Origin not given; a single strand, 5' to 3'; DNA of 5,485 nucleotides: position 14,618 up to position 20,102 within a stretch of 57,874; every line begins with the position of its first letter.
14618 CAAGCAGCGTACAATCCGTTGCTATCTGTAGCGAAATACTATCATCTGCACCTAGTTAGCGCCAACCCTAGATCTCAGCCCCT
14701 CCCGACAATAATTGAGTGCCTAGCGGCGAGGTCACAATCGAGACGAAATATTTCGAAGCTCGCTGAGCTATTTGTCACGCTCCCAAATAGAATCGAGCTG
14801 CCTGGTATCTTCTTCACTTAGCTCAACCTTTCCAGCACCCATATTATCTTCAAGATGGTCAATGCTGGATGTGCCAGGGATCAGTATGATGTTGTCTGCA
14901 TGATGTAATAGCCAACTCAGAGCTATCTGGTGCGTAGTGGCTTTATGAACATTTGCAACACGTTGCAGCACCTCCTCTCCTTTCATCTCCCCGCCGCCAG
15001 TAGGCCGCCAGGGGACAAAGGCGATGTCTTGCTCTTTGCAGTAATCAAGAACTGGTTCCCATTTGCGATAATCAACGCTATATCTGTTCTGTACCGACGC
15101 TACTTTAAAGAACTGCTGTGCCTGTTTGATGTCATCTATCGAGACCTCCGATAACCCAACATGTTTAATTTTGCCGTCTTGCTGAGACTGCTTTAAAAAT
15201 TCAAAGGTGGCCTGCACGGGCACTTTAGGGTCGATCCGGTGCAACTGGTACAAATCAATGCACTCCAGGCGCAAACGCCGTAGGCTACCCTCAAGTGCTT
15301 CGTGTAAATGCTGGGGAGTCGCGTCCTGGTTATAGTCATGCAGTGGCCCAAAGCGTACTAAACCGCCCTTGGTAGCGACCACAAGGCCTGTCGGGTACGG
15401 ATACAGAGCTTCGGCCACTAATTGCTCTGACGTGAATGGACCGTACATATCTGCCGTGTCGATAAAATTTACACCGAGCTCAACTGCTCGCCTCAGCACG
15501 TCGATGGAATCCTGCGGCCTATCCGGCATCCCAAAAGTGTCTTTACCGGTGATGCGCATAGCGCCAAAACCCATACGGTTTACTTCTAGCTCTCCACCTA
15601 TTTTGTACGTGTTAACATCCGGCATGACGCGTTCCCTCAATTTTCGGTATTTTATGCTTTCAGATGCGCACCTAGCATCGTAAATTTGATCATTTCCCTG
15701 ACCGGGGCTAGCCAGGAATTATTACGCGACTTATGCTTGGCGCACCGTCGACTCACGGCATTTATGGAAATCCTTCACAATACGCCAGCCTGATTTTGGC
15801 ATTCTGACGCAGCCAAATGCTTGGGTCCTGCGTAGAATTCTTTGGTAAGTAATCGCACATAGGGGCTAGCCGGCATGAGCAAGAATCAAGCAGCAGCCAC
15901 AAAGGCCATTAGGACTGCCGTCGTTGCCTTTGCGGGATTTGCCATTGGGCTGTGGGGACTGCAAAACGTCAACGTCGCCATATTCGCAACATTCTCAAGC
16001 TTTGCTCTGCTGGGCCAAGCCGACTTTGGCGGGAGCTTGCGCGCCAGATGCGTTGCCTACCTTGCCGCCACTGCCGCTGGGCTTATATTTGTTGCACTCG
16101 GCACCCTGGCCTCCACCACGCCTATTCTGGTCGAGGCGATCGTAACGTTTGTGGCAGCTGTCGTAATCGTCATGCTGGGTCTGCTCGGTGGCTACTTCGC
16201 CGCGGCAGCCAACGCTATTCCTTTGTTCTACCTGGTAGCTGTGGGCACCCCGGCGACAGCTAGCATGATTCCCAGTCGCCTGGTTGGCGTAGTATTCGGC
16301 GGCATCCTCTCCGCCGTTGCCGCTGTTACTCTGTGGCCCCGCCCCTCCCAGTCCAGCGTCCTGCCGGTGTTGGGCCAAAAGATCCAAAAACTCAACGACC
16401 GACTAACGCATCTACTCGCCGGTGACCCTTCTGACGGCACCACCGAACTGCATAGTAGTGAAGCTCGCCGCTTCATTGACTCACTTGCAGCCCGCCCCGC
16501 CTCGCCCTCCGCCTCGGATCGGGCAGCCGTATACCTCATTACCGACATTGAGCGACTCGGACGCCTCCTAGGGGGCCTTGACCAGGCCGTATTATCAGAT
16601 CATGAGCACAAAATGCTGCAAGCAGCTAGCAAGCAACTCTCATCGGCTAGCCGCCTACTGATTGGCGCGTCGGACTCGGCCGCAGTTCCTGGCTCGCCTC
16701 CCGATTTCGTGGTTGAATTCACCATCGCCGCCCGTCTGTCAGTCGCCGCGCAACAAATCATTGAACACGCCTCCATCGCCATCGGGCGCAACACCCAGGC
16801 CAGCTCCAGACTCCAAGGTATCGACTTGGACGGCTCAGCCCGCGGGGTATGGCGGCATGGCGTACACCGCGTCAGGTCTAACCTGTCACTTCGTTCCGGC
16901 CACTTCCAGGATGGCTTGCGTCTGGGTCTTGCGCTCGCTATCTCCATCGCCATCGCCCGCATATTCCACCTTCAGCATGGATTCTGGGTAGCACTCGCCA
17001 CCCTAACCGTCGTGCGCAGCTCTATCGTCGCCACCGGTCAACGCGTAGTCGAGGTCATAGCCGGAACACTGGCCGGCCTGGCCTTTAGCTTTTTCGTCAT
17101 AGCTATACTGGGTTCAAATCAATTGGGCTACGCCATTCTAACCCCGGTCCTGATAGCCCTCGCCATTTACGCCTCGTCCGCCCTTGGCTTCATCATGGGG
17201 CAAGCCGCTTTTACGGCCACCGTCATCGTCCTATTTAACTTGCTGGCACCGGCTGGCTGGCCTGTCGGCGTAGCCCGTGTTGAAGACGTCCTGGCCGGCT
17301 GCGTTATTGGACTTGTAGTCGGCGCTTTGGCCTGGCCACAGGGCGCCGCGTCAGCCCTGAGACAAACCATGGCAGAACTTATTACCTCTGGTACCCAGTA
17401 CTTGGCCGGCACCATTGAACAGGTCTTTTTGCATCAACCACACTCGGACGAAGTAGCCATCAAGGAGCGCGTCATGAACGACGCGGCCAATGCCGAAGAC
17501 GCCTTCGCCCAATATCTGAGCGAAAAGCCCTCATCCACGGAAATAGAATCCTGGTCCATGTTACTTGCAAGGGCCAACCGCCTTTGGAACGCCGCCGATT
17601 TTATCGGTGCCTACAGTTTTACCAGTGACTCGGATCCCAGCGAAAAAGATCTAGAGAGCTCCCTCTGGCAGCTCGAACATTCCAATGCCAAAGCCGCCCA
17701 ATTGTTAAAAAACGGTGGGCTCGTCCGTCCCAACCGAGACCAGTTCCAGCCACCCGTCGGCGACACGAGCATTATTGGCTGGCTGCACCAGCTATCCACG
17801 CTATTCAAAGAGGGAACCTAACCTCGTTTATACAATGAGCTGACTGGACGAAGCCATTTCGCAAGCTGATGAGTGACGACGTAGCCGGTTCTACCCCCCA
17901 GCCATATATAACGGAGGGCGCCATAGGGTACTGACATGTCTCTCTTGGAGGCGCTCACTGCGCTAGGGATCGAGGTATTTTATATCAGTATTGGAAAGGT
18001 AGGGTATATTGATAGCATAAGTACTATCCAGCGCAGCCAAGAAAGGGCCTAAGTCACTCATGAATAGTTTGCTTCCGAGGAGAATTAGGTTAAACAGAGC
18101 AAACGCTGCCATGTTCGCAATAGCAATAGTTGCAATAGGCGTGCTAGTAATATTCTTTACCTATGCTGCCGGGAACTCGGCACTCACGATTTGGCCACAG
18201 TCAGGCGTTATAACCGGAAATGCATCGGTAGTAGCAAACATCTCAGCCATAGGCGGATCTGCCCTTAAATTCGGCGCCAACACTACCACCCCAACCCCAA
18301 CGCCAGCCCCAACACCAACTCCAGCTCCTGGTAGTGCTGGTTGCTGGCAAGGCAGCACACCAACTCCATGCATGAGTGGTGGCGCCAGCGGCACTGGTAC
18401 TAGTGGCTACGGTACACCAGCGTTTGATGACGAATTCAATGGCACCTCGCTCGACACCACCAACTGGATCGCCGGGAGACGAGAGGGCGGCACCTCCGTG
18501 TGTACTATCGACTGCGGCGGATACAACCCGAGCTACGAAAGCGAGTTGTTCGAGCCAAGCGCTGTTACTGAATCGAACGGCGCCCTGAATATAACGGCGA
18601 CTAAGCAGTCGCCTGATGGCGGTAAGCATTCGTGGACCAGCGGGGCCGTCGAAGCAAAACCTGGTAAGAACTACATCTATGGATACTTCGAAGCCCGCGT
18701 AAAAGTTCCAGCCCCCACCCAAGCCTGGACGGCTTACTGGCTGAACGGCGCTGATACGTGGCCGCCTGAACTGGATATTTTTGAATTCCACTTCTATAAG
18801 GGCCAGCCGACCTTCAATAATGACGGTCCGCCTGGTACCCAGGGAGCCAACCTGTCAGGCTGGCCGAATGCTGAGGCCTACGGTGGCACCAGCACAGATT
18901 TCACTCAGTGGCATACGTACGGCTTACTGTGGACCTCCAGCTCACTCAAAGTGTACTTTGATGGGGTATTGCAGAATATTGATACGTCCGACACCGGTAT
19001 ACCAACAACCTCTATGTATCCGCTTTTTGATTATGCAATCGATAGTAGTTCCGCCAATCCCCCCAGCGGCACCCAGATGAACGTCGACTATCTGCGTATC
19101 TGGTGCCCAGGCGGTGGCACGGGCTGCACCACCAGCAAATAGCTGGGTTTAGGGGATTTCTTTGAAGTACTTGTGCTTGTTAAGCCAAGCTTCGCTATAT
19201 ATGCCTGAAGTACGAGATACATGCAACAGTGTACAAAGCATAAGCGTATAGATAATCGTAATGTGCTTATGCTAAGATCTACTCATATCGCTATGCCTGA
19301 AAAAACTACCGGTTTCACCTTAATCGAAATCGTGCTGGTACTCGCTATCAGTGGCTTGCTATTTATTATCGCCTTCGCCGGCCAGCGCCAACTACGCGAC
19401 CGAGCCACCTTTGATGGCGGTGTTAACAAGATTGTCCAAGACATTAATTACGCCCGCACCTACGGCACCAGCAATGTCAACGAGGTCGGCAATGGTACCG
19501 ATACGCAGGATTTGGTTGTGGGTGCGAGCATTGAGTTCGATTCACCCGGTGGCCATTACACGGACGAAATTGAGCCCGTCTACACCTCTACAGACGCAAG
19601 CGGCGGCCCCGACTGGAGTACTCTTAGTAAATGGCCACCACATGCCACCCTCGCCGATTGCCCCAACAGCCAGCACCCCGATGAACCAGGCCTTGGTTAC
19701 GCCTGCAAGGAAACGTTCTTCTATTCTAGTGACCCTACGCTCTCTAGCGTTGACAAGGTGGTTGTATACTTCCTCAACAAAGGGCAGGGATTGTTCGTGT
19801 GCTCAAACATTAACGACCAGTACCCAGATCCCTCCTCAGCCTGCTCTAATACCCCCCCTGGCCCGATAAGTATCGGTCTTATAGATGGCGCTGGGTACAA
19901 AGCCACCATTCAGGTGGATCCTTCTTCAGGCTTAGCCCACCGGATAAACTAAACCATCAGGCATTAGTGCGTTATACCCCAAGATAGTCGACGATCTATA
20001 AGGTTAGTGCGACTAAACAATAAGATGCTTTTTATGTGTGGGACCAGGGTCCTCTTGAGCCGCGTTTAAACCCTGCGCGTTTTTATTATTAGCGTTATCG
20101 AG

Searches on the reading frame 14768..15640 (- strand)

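Call 54: search_protein_families(library=pfam, proteins=[window:14768-15640:-], max_evalue=0.001)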
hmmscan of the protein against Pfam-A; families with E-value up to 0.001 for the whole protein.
window:14768-15640:- (290 aa): 1 family
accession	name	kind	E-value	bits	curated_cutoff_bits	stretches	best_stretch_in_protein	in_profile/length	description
PF00248.27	Aldo_ket_red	-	4e-66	223.5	24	1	22-287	1-291/291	Aldo/keto reductase family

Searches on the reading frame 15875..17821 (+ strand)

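Call 54: search_protein_families(library=pfam, proteins=[window:15875-17821:+], max_evalue=0.001)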
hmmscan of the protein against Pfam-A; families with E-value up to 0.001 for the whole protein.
window:15875-17821:+ (648 aa): 2 families
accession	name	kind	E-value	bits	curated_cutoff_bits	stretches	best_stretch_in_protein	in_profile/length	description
PF13515.12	FUSC_2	-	2.2e-19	70.3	25.6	1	357-482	2-126/126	Fusaric acid resistance protein-like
PF04632.18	FUSC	-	2.4e-11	43.4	30.9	1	348-553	6-213/660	Fusaric acid resistance protein family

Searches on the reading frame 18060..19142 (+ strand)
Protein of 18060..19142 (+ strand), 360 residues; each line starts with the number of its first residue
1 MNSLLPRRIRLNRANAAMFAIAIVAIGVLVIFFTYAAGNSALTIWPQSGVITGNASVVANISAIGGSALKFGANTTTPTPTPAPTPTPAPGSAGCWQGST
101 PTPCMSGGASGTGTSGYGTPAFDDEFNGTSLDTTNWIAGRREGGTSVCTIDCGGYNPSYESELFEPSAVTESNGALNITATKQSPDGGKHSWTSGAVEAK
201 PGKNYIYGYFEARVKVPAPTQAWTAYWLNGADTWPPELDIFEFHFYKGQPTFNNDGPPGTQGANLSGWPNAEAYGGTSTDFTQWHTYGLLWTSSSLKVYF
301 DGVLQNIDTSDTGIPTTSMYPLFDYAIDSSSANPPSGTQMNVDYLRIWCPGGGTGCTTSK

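Call 54: search_protein_families(library=pfam, proteins=[window:18060-19142:+], max_evalue=0.001)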
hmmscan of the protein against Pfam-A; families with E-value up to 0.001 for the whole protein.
window:18060-19142:+ (360 aa): 1 family
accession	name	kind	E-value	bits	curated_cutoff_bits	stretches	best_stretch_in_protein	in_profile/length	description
PF00722.28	Glyco_hydro_16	-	1.2e-11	44.9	22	1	165-320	10-151/175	Glycosyl hydrolases family 16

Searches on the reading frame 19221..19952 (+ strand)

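Call 94: search_protein_families(library=pfam, proteins=[window:19221-19952:+], max_evalue=0.001)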
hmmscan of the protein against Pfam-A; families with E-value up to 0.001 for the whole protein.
window:19221-19952:+ (243 aa): 1 family
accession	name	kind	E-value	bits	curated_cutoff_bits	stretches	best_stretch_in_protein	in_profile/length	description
PF07963.17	N_methyl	-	0.00061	19.7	21.2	1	31-52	6-27/27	Prokaryotic N-terminal methylation motif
